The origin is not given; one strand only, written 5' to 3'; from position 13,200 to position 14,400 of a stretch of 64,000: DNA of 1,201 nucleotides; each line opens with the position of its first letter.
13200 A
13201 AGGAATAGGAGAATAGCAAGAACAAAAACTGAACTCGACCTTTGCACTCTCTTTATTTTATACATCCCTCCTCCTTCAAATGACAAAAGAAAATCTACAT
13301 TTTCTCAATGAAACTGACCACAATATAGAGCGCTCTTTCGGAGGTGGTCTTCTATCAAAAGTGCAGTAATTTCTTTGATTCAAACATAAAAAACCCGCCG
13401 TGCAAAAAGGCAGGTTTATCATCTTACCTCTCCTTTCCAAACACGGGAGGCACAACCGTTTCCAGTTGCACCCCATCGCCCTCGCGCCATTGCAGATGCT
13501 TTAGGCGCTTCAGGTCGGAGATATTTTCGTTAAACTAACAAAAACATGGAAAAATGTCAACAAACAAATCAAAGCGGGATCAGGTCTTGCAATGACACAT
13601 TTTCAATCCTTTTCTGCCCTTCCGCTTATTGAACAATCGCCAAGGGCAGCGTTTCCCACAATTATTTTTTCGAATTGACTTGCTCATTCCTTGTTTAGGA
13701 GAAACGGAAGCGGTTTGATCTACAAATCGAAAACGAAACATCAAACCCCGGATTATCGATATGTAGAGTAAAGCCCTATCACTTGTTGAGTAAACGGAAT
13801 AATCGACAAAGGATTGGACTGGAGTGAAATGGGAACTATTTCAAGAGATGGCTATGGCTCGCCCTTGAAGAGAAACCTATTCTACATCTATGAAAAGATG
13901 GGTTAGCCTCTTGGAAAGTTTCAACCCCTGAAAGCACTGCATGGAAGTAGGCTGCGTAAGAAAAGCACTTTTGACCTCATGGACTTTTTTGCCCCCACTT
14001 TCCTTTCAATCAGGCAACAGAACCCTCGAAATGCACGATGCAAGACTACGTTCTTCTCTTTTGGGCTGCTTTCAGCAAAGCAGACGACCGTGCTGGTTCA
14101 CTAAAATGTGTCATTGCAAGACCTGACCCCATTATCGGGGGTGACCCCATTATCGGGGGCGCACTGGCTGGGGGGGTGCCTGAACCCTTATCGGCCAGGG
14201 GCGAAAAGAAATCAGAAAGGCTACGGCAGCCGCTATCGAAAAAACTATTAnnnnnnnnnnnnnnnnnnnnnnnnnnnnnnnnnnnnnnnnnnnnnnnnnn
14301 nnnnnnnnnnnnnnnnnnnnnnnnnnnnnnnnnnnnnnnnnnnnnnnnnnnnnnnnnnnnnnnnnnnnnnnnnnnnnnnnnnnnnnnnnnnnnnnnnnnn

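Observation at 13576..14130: MITE-like 555-bp unit bounded by 28-nt inverted repeats in the tup-sigma locus intergenic region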

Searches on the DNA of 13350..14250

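Call 43: search_rna_families(source=window, start=13350, end=14250, threshold=evalue, max_evalue=1)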
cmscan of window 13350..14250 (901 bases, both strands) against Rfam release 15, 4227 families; matches with E-value up to 1: 1.
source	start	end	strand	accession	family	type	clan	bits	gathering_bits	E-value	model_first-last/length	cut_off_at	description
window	13414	13532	-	RF01055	Molybdenum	Cis-reg; riboswitch;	-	67.2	36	7.3e-16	1-135/135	no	Molybdenum/Tungsten riboswitch aptamer (Moco RNA motif)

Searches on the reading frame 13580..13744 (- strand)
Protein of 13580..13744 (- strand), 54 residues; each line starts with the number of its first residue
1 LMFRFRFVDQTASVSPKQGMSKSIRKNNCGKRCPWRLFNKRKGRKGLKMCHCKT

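Call 63: search_protein_families(library=pfam, proteins=[window:13580-13744:-], max_evalue=0.1)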
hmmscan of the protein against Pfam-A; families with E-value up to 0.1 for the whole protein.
window:13580-13744:- (54 aa): 0 families
